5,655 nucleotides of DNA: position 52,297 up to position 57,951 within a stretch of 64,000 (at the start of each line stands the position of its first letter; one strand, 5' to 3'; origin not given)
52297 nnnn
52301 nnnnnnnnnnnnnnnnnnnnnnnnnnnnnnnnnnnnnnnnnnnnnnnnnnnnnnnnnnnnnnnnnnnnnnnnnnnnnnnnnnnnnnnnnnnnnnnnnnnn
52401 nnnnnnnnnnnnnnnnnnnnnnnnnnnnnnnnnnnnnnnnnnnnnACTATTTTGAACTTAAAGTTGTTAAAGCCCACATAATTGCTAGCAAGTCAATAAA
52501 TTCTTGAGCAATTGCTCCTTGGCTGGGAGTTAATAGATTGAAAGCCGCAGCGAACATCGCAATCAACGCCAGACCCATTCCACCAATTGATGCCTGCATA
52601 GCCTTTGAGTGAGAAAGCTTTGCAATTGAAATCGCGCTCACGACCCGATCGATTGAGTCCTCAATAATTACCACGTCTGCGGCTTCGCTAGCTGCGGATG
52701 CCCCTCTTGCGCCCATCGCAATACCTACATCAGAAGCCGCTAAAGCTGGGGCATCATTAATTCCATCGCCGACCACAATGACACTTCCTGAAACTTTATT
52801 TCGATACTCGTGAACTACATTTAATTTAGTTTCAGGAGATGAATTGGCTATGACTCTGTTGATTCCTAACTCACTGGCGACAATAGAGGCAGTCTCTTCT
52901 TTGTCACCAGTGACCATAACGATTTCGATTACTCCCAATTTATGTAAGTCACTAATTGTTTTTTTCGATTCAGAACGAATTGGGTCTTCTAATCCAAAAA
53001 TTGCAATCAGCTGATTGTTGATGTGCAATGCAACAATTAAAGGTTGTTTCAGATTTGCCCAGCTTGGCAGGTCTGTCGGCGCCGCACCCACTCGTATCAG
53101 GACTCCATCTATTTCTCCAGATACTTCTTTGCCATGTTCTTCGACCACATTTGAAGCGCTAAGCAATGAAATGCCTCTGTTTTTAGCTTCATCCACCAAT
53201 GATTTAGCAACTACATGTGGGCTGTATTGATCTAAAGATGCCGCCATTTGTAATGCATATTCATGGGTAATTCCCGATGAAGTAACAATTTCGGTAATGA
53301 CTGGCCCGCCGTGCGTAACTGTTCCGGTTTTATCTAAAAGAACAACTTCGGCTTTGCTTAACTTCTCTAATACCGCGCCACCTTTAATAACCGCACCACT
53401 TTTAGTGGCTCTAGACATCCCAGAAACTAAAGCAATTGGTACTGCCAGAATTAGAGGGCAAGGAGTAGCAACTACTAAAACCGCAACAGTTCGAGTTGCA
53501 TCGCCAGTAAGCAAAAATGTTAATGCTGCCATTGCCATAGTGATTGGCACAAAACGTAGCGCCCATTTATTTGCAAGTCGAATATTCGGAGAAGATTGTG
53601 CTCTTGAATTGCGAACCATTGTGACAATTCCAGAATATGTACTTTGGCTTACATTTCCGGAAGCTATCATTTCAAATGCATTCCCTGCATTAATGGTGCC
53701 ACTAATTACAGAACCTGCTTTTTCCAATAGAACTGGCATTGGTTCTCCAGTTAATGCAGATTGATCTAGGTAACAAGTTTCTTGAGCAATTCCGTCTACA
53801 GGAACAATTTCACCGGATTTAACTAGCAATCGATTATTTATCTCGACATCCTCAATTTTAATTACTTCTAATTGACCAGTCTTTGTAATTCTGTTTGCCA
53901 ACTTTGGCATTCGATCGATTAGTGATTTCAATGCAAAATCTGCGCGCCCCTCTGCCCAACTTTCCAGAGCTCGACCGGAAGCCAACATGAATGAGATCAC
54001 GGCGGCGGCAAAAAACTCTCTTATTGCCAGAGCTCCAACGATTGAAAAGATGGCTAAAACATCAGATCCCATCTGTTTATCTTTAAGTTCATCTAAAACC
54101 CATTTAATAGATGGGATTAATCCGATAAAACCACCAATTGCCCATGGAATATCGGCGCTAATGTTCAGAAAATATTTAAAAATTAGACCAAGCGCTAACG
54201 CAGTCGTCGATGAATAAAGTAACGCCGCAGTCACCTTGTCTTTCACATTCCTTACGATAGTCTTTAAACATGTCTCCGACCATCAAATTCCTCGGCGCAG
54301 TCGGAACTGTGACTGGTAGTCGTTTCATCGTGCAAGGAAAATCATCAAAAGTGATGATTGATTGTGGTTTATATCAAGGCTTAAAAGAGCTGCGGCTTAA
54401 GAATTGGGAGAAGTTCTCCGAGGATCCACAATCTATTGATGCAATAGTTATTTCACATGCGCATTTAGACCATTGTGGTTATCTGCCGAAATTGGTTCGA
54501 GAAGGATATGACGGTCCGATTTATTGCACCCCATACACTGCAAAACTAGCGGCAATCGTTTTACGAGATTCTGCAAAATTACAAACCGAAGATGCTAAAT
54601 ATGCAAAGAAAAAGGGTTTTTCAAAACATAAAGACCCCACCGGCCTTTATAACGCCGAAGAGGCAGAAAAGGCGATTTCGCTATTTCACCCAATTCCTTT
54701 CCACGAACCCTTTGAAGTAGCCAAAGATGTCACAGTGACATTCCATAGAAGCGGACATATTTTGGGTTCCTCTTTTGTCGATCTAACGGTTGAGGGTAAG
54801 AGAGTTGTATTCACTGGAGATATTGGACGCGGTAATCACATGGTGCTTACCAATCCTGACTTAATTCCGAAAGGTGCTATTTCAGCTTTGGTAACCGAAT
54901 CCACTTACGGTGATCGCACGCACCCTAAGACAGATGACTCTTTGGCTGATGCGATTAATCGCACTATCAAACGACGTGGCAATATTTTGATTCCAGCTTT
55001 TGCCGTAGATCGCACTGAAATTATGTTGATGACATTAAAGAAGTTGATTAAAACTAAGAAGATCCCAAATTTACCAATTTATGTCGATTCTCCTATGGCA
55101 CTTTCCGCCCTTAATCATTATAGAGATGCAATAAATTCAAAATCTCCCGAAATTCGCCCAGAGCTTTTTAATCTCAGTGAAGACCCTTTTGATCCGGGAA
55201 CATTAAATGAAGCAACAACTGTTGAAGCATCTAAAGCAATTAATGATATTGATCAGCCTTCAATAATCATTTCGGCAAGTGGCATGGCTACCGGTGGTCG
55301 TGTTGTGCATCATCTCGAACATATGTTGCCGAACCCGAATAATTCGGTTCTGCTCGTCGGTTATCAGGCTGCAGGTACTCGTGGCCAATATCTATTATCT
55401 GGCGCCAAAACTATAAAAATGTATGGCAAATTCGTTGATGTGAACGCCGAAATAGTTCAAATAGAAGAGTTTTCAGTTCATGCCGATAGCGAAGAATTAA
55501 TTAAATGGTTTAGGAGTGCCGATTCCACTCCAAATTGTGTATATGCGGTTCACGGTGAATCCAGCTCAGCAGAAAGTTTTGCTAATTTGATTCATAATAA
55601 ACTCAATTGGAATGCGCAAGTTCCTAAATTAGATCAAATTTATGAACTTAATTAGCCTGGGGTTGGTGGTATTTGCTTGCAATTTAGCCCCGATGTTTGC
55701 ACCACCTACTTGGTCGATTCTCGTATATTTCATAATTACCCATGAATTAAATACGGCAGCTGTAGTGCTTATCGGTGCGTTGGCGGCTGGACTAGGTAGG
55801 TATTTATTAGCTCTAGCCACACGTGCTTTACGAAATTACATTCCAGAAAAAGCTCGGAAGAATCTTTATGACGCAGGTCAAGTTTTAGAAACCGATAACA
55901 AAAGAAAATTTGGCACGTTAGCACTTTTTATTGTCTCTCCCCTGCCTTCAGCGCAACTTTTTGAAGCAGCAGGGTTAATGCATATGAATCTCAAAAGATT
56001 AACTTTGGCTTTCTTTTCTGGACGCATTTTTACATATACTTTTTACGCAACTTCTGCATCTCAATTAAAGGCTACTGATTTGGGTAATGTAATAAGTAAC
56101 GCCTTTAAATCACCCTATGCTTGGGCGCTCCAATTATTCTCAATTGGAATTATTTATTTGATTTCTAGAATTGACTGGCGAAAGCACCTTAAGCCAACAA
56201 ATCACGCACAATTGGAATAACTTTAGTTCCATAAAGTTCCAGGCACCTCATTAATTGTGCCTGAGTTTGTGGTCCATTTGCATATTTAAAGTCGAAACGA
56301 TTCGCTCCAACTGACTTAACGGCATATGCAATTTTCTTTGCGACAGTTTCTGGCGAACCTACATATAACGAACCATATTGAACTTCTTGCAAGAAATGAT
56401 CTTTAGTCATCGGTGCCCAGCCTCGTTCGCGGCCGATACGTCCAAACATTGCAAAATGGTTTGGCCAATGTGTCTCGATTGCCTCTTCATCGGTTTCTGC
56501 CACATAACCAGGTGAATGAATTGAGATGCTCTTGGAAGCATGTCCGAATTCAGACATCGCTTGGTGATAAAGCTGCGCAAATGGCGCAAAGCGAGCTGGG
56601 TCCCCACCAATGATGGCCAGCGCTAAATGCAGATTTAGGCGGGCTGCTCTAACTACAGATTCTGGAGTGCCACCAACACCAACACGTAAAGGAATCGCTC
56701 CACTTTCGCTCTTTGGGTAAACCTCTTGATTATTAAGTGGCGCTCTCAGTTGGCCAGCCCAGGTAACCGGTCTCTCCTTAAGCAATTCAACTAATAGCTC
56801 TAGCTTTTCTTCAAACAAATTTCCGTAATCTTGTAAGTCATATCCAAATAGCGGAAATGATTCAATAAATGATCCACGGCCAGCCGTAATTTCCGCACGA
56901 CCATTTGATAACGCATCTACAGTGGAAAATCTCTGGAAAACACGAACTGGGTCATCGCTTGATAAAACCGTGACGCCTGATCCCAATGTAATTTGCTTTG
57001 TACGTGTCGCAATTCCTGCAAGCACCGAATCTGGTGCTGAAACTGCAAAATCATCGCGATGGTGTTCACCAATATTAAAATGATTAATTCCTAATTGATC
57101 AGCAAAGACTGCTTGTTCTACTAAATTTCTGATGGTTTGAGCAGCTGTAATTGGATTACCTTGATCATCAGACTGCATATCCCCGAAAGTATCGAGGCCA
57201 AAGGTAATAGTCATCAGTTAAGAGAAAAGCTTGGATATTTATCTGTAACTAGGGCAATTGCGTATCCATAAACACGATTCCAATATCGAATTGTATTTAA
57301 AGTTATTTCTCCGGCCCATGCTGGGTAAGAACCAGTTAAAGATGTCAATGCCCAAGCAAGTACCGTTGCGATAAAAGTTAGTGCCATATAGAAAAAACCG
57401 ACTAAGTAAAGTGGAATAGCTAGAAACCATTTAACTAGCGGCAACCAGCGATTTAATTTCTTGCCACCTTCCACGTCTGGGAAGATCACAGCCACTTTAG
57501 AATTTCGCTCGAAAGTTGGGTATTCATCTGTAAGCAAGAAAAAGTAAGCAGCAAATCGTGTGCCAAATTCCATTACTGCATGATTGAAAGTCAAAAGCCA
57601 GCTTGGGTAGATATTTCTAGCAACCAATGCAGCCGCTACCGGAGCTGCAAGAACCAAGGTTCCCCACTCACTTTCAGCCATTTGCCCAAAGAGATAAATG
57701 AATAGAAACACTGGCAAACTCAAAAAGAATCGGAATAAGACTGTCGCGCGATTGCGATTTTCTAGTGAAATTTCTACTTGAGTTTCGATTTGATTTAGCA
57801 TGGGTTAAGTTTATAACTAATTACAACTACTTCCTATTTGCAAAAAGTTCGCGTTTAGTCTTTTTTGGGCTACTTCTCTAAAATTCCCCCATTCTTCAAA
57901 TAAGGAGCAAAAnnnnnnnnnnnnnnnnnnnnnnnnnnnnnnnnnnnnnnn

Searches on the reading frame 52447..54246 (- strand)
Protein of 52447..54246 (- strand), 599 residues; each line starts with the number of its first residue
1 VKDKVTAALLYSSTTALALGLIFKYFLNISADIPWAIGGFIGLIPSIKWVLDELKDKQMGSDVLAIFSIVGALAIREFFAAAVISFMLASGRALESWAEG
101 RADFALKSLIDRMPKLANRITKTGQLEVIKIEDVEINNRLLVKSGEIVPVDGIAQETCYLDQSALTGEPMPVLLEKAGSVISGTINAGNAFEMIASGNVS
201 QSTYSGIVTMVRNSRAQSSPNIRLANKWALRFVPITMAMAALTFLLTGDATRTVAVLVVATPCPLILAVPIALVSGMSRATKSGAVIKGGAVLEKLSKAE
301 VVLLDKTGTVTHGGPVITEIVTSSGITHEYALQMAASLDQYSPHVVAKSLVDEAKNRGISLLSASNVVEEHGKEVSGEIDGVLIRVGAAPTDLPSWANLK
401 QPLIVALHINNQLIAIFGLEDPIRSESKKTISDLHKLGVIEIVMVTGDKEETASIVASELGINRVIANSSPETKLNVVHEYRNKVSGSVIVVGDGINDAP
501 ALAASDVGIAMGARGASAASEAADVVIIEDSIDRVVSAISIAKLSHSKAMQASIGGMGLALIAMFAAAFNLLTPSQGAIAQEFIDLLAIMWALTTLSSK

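Call 31: search_protein_families(library=pfam, proteins=[window:52447-54246:-], max_evalue=0.00001)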
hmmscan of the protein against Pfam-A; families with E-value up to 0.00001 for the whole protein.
window:52447-54246:- (599 aa): 2 families
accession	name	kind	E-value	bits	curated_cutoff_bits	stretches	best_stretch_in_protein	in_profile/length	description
PF00122.25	E1-E2_ATPase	-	2e-33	115.9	28.1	1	116-282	6-180/181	E1-E2 ATPase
PF00702.32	Hydrolase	-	5.3e-23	82.8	26.4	1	301-505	3-190/191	haloacid dehalogenase-like hydrolase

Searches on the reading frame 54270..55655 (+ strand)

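Call 31: search_protein_families(library=pfam, proteins=[window:54270-55655:+], max_evalue=0.00001)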
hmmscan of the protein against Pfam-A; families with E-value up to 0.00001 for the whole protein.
window:54270-55655:+ (461 aa): 5 families
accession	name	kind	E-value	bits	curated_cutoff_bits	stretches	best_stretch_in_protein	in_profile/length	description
PF10996.14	Beta-Casp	-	2.1e-32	112.6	27.7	1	252-374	4-119/120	Beta-Casp domain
PF07521.17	RMMBL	-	3.6e-15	56.1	21.6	1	389-452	2-63/63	Zn-dependent metallo-hydrolase RNA specificity domain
PF00753.33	Lactamase_B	-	7.3e-14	52.6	22.7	1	19-196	9-161/196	Metallo-beta-lactamase superfamily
PF16661.11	Lactamase_B_6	-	1.3e-12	47.9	27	1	24-199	5-176/193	Metallo-beta-lactamase superfamily domain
PF12706.13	Lactamase_B_2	-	2.2e-12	47.5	27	1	28-192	3-150/200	Beta-lactamase superfamily domain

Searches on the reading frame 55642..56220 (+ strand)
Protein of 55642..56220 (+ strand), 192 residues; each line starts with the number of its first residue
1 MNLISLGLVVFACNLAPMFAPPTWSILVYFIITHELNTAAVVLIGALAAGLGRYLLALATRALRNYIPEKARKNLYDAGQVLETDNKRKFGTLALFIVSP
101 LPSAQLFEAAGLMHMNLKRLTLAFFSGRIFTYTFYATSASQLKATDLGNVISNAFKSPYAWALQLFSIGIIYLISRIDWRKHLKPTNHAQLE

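Call 31: search_protein_families(library=pfam, proteins=[window:55642-56220:+], max_evalue=0.00001)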
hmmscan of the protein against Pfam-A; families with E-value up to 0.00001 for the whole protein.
window:55642-56220:+ (192 aa): 1 family
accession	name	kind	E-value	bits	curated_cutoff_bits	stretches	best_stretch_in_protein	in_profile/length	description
PF09335.16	VTT_dom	-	1.5e-06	29.1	33.9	1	32-138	14-120/123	VTT domain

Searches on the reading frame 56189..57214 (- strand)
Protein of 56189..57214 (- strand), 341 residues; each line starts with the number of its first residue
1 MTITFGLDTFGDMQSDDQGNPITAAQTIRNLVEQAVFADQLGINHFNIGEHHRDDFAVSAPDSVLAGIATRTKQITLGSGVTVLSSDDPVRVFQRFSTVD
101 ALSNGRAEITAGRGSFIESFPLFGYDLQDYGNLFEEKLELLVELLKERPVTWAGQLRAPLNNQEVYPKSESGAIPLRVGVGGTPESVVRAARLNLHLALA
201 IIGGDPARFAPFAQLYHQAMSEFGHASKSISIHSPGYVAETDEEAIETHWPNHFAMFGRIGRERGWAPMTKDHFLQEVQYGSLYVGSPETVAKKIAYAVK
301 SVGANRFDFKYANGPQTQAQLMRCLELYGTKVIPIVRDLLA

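Call 31: search_protein_families(library=pfam, proteins=[window:56189-57214:-], max_evalue=0.00001)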
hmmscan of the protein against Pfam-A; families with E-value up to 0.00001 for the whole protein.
window:56189-57214:- (341 aa): 1 family
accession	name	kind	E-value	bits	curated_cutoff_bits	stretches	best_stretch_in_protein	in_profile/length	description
PF00296.26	Bac_luciferase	-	1.4e-45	156.5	27.9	1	17-303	10-311/314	Luciferase-like monooxygenase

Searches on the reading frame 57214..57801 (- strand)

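Call 31: search_protein_families(library=pfam, proteins=[window:57214-57801:-], max_evalue=0.00001)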
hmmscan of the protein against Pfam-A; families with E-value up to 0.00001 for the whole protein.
window:57214-57801:- (195 aa): 1 family
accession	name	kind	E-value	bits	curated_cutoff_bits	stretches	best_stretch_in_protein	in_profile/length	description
PF14333.11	DUF4389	-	5.7e-06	26.6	25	0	123-192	6-74/76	Domain of unknown function (DUF4389)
